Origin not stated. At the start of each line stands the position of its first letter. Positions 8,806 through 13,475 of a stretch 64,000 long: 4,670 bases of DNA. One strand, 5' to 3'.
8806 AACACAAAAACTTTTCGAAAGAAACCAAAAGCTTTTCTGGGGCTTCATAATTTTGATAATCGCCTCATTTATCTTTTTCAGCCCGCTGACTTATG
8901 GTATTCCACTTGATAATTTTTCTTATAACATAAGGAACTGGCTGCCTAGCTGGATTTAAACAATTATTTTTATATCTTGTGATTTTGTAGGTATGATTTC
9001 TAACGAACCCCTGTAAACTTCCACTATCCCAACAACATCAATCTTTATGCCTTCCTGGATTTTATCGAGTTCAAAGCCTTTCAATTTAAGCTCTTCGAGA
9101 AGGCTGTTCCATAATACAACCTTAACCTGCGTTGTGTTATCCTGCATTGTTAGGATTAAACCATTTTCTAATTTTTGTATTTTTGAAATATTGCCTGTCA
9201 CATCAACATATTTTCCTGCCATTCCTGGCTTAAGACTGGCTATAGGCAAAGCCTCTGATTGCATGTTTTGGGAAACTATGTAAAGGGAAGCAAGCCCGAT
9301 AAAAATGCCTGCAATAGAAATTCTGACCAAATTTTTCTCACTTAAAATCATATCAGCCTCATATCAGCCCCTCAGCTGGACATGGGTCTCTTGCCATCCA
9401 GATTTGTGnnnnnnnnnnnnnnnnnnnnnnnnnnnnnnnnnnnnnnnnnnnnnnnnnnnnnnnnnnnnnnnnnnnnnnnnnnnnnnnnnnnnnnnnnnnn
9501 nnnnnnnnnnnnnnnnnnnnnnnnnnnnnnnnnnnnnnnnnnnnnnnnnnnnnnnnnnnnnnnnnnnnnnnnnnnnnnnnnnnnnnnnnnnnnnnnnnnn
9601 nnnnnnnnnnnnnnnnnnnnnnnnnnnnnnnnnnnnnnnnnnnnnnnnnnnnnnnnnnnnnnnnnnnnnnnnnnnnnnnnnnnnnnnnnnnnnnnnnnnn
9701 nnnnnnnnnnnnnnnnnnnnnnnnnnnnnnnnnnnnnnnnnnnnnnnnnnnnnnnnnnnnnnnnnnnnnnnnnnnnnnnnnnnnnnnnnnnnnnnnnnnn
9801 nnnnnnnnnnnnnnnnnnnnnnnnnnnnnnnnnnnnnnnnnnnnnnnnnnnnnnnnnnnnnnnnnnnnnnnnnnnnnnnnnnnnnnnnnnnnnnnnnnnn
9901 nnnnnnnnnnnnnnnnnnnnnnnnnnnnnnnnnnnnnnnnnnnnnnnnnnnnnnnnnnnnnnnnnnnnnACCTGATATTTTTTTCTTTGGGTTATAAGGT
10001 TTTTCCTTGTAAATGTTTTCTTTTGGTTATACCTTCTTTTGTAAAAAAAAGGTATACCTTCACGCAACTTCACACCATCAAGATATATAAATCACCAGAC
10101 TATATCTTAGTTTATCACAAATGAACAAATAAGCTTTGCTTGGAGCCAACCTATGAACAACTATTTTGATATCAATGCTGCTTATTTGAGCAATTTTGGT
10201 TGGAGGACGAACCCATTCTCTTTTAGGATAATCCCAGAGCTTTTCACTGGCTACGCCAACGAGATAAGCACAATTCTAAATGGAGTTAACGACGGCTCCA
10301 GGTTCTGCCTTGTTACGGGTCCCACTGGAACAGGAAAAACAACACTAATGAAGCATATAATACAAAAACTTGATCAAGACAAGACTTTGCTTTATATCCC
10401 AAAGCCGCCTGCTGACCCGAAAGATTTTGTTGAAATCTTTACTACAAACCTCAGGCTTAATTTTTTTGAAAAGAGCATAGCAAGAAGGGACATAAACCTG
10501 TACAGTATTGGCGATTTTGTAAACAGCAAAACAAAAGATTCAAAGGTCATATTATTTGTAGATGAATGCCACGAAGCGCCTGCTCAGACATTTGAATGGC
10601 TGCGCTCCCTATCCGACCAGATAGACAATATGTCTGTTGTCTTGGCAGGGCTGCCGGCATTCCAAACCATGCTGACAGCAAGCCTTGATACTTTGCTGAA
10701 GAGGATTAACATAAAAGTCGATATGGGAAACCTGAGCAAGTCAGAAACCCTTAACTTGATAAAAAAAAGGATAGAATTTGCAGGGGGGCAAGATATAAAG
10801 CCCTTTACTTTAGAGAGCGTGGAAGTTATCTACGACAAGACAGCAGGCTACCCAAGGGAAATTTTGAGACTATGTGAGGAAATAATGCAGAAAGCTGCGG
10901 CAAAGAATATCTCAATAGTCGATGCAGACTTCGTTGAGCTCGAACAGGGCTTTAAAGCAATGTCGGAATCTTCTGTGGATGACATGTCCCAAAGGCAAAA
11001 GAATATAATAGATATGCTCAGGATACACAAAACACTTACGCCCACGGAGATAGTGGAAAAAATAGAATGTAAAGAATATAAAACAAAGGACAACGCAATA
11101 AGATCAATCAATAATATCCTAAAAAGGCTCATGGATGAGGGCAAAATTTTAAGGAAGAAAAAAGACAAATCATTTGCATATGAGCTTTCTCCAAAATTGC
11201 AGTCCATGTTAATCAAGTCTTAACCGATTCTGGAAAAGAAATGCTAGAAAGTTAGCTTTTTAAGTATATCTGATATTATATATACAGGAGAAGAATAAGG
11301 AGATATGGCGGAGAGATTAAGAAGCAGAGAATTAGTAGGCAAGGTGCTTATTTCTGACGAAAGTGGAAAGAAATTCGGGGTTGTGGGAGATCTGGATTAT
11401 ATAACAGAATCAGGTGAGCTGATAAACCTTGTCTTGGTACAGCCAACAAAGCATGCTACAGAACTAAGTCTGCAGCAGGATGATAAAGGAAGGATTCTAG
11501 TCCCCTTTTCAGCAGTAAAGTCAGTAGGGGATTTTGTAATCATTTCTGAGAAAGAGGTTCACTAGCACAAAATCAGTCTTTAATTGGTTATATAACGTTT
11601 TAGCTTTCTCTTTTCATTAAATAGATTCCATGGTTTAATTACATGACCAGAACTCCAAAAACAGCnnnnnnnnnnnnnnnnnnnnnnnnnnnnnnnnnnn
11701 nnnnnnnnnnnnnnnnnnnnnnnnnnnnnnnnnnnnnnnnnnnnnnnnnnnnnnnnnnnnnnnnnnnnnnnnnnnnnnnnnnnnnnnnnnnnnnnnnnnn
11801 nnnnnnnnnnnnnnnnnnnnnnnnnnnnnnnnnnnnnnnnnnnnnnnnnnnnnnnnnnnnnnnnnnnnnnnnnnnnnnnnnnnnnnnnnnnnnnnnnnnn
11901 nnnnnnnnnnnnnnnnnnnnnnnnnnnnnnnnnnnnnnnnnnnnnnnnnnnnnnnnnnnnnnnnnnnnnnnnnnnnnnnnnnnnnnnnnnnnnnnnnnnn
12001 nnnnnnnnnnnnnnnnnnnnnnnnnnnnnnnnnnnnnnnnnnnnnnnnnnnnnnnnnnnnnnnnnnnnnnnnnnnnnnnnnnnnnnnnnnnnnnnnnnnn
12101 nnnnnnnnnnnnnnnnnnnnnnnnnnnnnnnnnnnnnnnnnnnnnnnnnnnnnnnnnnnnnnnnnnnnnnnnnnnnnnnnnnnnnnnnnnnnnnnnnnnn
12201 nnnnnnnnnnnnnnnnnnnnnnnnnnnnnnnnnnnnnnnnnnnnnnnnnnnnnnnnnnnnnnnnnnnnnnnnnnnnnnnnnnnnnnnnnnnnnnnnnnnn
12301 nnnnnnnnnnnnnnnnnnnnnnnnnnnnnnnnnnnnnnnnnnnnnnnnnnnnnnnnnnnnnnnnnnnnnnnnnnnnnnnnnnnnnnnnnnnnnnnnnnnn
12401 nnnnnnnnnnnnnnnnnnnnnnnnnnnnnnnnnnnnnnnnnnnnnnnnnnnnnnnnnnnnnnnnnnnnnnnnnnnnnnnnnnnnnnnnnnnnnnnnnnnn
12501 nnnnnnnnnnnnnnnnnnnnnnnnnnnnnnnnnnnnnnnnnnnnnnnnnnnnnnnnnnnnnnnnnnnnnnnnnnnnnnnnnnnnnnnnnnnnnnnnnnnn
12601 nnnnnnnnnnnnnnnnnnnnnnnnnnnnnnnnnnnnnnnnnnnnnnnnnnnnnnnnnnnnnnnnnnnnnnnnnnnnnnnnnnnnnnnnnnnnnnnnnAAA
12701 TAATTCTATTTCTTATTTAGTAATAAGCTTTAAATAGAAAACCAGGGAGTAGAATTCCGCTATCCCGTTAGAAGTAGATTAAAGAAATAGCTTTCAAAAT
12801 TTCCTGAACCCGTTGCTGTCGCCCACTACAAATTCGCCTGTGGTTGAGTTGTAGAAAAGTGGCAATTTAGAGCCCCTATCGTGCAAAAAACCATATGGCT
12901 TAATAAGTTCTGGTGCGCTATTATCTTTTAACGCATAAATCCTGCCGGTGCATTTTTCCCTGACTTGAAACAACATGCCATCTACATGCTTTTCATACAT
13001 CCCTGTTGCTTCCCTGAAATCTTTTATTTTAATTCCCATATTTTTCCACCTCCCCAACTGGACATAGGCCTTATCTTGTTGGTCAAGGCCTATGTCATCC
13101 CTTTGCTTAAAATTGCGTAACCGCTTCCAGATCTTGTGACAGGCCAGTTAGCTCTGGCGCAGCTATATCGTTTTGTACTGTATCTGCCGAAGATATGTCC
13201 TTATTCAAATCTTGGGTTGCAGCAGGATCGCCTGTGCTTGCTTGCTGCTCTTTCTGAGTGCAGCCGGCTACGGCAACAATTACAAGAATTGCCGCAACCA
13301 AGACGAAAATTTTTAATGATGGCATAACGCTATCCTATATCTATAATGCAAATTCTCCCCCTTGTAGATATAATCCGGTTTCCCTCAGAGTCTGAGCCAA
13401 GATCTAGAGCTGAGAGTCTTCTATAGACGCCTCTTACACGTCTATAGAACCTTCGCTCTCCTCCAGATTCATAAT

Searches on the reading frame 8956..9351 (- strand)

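Call 31: search_protein_families(library=pfam, proteins=[window:8956-9351:-], max_evalue=0.01)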
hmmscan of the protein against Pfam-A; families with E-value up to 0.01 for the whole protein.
window:8956-9351:- (131 aa): 5 families
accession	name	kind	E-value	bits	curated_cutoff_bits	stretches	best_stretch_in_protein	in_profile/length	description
PF13742.12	tRNA_anti_2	-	9.2e-07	29.5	27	1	47-115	20-83/95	OB-fold nucleic acid binding domain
PF01336.31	tRNA_anti-codon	-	1.8e-06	28.2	27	1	49-123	1-71/75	OB-fold nucleic acid binding domain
PF12869.13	tRNA_anti-like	-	7.4e-06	26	23.5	1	45-113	69-135/146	tRNA_anti-like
PF02421.24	FeoB_N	-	0.0083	16.1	27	1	47-111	77-143/156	Ferrous iron transport protein B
PF02760.21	HIN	-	0.0087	16.2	22.7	0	32-82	98-148/168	HIN-200/IF120x domain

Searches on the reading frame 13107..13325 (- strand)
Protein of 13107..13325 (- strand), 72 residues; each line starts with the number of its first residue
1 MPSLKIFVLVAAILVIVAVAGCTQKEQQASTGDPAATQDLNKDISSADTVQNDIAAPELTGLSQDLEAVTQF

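Call 31: search_protein_families(library=pfam, proteins=[window:13107-13325:-], max_evalue=0.01)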
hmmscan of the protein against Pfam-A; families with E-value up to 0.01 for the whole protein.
window:13107-13325:- (72 aa): 1 family
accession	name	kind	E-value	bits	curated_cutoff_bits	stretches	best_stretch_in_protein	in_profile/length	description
PF09716.15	ETRAMP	-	0.01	16.3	29.1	0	4-50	4-50/81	Malarial early transcribed membrane protein (ETRAMP)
